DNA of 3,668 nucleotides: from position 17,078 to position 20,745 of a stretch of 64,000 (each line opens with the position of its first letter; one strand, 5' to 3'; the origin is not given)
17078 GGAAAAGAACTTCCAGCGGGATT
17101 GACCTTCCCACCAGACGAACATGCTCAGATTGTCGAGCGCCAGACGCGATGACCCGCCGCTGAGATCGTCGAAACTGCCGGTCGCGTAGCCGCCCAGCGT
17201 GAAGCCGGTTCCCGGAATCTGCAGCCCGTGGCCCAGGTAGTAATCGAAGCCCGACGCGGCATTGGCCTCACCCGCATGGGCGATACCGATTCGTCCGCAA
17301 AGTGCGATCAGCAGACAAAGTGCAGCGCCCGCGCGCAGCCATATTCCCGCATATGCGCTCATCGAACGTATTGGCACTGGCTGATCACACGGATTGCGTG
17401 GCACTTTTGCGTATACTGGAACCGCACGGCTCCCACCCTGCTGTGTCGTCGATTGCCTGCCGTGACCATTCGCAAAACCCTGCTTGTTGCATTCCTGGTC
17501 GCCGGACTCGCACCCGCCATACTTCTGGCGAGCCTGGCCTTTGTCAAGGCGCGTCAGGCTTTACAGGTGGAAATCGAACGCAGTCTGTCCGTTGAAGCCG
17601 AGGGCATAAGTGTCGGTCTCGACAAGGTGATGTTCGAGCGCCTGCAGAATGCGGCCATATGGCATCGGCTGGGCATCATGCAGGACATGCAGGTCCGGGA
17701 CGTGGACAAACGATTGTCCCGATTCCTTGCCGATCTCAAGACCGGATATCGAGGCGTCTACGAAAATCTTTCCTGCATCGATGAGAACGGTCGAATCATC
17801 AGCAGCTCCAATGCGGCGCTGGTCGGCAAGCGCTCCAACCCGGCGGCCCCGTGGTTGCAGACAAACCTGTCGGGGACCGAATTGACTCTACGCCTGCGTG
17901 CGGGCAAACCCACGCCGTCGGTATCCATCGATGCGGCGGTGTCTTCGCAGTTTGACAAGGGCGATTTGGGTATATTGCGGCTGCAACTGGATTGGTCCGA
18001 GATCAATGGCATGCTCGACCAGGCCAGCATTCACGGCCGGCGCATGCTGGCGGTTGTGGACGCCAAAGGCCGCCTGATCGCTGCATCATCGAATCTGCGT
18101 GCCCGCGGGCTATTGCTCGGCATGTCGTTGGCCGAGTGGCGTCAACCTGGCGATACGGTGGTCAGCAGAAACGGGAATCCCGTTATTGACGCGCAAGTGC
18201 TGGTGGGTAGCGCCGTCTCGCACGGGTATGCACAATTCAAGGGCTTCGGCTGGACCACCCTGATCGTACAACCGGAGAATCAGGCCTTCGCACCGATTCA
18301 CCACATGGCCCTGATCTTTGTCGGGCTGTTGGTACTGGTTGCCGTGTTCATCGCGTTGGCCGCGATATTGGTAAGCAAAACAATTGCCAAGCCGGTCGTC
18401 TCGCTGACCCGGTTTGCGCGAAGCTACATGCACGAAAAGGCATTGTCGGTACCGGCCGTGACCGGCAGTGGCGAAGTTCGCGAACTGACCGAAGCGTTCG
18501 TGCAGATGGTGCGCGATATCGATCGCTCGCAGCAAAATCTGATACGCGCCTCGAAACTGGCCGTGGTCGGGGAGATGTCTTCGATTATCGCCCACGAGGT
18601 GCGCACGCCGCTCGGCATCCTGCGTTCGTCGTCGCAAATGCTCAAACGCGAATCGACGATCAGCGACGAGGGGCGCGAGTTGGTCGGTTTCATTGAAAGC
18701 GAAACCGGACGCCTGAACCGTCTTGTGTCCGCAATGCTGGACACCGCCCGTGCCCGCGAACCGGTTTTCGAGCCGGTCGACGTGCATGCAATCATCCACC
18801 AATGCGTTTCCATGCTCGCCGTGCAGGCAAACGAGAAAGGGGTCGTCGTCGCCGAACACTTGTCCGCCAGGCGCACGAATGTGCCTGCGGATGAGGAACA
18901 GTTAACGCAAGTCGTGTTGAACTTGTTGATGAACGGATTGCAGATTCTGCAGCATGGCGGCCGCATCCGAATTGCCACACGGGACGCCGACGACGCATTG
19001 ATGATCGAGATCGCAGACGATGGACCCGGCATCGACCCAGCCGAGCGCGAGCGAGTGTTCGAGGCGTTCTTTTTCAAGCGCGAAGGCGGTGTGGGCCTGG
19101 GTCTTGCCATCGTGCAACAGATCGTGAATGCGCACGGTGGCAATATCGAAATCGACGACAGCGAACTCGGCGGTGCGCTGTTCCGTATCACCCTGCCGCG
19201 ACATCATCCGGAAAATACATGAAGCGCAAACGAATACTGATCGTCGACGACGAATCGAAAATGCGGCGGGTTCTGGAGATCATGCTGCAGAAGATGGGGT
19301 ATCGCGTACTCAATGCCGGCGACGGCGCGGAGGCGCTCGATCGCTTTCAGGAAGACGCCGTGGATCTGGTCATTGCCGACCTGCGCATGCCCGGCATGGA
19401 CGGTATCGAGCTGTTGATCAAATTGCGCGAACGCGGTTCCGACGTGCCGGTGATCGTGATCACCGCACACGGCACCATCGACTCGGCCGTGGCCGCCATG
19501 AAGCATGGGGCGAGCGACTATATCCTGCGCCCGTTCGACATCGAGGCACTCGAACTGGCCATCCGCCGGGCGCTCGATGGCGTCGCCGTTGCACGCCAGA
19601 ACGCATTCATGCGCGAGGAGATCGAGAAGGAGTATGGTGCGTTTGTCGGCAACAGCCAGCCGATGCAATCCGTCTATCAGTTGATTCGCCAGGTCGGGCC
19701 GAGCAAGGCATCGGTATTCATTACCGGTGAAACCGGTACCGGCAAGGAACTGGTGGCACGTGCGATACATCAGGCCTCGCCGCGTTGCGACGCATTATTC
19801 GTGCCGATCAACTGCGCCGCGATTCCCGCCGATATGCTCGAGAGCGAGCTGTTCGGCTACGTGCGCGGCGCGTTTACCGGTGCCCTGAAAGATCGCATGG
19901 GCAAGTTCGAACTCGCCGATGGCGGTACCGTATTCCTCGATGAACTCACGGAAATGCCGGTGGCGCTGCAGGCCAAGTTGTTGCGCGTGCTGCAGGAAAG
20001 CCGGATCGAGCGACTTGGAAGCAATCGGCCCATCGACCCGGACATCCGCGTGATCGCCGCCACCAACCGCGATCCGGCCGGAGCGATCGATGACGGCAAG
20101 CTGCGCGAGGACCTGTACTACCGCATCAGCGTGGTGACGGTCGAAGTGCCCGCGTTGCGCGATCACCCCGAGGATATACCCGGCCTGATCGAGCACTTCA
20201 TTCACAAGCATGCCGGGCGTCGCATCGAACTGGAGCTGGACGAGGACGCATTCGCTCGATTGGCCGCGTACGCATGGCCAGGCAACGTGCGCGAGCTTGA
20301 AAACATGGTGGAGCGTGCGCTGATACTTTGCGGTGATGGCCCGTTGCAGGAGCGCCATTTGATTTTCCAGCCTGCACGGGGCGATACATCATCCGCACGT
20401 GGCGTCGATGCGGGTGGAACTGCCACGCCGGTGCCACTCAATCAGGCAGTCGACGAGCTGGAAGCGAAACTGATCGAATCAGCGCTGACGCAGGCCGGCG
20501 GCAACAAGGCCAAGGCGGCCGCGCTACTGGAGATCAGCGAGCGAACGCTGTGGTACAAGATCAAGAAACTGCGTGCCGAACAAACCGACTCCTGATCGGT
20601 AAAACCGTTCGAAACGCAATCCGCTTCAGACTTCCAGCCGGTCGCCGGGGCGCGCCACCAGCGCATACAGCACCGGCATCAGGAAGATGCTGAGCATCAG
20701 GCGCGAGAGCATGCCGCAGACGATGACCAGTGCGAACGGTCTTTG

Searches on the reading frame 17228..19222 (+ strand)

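Call 17: search_protein_families(library=pfam, proteins=[window:17228-19222:+], max_evalue=0.0001)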
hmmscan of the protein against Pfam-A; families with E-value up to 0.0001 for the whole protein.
window:17228-19222:+ (664 aa): 2 families
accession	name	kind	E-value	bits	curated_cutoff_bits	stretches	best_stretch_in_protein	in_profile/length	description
PF02518.31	HATPase_c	-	8.7e-25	87.8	26.4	1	555-658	2-109/111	Histidine kinase-, DNA gyrase B-, and HSP90-like ATPase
PF00512.31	HisKA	-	2.8e-12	47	26.9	1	448-511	3-65/66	His Kinase A (phospho-acceptor) domain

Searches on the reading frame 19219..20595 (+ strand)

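Call 17: search_protein_families(library=pfam, proteins=[window:19219-20595:+], max_evalue=0.0001)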
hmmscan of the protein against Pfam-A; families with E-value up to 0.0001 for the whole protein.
window:19219-20595:+ (458 aa): 9 families
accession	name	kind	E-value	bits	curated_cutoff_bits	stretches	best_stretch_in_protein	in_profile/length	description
PF00158.32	Sigma54_activat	-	2e-68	229.7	20.2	1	143-308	2-167/168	Sigma-54 interaction domain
PF00072.30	Response_reg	-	2.9e-33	114.8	30.2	1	6-115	1-110/111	Response regulator receiver domain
PF14532.12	Sigma54_activ_2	-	6e-23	82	25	1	143-313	1-138/138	Sigma-54 interaction domain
PF25601.1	AAA_lid_14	-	4.6e-20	71.7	27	1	314-386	1-75/87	AAA+ ATPase lid domain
PF02954.25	HTH_8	-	3.5e-13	49.5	22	1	411-451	2-42/42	Bacterial regulatory protein, Fis family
PF07728.20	AAA_5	-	1.8e-09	38.2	22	1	166-290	2-126/139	AAA domain (dynein-related subfamily)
PF13191.12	AAA_16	-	1.2e-05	26.3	32.6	1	142-262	2-124/167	AAA ATPase domain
PF00004.35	AAA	-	1.9e-05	25.6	21.2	1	167-291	2-115/131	ATPase family associated with various cellular activities (AAA)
PF01078.27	Mg_chelatase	-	5.4e-05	23.1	20.3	0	223-292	95-166/207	Magnesium chelatase, subunit ChlI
